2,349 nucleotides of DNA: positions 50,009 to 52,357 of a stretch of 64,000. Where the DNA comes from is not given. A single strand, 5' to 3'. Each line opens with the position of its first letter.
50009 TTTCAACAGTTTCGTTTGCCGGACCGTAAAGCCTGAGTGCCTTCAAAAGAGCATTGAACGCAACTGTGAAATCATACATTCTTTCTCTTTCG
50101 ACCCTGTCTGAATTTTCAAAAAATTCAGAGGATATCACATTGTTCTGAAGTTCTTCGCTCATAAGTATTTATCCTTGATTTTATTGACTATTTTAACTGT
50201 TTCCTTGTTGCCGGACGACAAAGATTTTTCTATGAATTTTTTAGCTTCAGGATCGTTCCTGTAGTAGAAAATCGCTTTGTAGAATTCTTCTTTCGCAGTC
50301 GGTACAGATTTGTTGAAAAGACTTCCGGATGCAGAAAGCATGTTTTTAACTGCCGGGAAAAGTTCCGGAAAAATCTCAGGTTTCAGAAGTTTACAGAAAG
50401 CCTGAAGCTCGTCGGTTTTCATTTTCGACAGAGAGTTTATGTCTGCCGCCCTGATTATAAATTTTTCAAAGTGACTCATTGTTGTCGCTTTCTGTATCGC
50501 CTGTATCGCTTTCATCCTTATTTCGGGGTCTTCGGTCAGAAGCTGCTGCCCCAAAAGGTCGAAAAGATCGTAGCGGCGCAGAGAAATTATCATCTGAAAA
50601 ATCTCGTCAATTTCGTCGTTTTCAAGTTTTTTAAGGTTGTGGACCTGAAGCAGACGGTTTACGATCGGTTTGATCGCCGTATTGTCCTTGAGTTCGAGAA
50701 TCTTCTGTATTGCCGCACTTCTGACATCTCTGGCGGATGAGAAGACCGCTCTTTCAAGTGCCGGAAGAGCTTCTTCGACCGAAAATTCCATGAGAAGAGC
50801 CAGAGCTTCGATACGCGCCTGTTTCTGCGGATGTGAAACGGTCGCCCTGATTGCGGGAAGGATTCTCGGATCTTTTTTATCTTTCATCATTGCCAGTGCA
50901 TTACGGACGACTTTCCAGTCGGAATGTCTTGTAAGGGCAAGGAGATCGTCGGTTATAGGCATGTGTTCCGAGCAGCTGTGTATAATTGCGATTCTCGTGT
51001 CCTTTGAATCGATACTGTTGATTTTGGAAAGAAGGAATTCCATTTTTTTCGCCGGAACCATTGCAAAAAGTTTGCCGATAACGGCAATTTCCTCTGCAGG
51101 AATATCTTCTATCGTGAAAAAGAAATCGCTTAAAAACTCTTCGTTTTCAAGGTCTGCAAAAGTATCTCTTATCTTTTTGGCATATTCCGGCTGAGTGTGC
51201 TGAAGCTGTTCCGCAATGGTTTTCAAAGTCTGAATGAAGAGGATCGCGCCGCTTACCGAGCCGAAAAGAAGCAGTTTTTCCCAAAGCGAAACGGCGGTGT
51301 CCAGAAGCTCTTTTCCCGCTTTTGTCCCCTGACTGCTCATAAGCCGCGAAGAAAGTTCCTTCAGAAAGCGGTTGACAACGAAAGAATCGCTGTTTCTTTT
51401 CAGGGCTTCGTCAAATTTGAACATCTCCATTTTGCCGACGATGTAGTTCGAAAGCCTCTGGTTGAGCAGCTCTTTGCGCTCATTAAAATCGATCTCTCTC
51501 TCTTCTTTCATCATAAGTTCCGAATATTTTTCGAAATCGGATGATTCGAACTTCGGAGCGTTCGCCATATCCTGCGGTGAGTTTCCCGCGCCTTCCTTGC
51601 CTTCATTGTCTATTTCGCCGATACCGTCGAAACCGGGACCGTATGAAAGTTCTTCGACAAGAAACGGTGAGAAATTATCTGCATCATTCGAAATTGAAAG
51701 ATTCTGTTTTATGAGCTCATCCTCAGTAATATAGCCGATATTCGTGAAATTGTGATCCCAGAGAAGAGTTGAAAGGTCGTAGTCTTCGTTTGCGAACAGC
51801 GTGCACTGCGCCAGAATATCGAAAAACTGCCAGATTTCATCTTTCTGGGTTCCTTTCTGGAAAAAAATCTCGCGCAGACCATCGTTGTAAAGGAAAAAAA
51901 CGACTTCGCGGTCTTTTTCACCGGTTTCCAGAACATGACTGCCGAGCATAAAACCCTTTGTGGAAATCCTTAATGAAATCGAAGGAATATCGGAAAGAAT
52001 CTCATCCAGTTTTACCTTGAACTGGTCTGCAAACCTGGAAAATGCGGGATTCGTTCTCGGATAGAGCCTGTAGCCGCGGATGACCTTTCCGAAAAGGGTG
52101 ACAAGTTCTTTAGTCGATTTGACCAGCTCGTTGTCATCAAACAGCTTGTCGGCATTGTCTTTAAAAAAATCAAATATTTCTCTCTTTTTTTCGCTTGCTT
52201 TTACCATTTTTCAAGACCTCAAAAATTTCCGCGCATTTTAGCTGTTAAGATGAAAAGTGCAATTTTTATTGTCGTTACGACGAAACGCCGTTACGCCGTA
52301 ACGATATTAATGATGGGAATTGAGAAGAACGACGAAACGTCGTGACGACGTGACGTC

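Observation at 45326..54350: Dispersed family of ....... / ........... inverted-repeat elements punctuating three consecutive operons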

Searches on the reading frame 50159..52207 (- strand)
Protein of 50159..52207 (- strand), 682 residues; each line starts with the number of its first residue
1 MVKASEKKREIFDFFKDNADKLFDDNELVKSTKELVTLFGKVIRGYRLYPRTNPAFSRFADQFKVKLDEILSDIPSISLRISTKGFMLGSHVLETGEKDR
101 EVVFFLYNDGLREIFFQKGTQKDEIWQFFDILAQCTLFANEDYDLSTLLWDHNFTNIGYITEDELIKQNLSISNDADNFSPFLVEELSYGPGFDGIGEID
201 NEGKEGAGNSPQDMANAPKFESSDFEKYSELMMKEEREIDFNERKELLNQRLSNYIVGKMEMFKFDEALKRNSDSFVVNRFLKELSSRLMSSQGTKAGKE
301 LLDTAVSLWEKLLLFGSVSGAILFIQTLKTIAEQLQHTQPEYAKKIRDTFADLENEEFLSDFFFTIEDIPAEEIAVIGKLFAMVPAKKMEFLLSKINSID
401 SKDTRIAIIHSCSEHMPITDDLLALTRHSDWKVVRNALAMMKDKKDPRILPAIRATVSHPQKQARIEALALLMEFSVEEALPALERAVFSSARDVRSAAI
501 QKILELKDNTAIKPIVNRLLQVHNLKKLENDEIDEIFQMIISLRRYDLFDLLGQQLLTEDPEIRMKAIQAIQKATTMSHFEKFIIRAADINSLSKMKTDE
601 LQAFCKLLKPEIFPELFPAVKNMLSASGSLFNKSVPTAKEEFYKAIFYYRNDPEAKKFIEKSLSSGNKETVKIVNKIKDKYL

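Call 10: search_protein_families(library=pfam, proteins=[window:50159-52207:-])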
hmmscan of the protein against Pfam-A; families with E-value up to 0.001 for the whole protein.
window:50159-52207:- (682 aa): 1 family
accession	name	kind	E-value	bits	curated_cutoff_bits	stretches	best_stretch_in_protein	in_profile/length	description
PF13646.12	HEAT_2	-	1.1e-13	51.7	27.7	1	420-501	2-85/88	HEAT repeats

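Call 18: find_related_loci(query=window:50159-52207:-, collection=genome_contigs, flank=10000)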
Query window:50159-52207:- (682 aa) in genome_contigs; peptide patterns used: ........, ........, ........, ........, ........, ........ (x = any residue, [..] = any of these).
55 stretches matched a pattern; 16 encode a relative of the query (tblastn E <= 1e-3); 16 distinct loci.
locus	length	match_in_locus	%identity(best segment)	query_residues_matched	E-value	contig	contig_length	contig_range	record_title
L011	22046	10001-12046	96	1-682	0e+0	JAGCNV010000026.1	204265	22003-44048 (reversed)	Bacterium isolate RGIG9961 Yak_Reticulum-2__c335134, whole genome shotgun sequence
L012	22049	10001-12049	91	1-682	0e+0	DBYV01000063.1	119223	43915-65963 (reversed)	MAG TPA_asm: bacterium UBP6_UBA1177 isolate UBA1177 UBA1177_contig_5037, whole genome shotgun sequence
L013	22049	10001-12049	90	1-682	0e+0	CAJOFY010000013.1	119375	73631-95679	uncultured bacterium isolate Red_deer_3_mag_66 genome assembly, contig: scaffold_687, whole genome shotgun sequence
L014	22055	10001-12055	85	1-682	0e+0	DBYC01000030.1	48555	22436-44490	MAG TPA_asm: bacterium UBP6_UBA1196 isolate UBA1196 UBA1196_contig_42868, whole genome shotgun sequence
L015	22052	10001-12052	83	1-682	0e+0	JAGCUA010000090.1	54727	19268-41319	Bacterium isolate RGIG10122 Yak_Rumen-4__c2255708, whole genome shotgun sequence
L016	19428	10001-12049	83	1-682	0e+0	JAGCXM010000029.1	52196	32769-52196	Bacterium isolate RGIG10212 Yak_Rumen-5__c1482710, whole genome shotgun sequence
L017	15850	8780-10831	83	1-682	0e+0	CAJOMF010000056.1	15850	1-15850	uncultured bacterium isolate Reindeer_2_mag_13 genome assembly, contig: scaffold_2940, whole genome shotgun sequence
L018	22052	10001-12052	83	1-682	0e+0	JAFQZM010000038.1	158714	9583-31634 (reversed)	Bacterium isolate RGIG2292 Goat_Duodenum-5__c437976, whole genome shotgun sequence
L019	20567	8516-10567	81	1-682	0e+0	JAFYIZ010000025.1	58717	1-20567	Bacterium isolate RGIG7134 Water_buffalos_Abomasum-4__c524820, whole genome shotgun sequence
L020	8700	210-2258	78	1-682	0e+0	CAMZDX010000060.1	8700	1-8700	MAG TPA_asm: uncultured bacterium isolate SRR10912534_bin.77_metaWRAP_v1.3_MAG genome assembly, contig: ERZ14210014.1571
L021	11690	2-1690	82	122-682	0e+0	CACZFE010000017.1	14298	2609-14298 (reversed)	MAG: uncultured Spirochaetales bacterium isolate RUG12558 genome assembly, contig: RUG12558_asm_17, whole genome shotgun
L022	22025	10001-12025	61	1-677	0e+0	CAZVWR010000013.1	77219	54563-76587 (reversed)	MAG TPA_asm: uncultured Spirochaetales bacterium isolate SRP220891_co1_470 genome assembly, contig: NODE_569_length_7721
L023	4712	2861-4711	60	1-618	0e+0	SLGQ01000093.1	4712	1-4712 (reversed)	MAG: Candidatus Sumerlaeota bacterium isolate CSSed165cm_107 CSSed16-5cm-95842, whole genome shotgun sequence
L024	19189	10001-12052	85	1-682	0e+0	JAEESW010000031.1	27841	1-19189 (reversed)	MAG: bacterium isolate Tb.RUG.391 NODE_6504_length_27841_cov_1.447680, whole genome shotgun sequence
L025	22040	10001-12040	58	1-682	0e+0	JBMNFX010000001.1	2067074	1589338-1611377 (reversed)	MAG: bacterium isolate SBF912LR0HQ0191 contig_11953, whole genome shotgun sequence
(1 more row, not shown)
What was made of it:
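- Organism and relatives: call 18.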
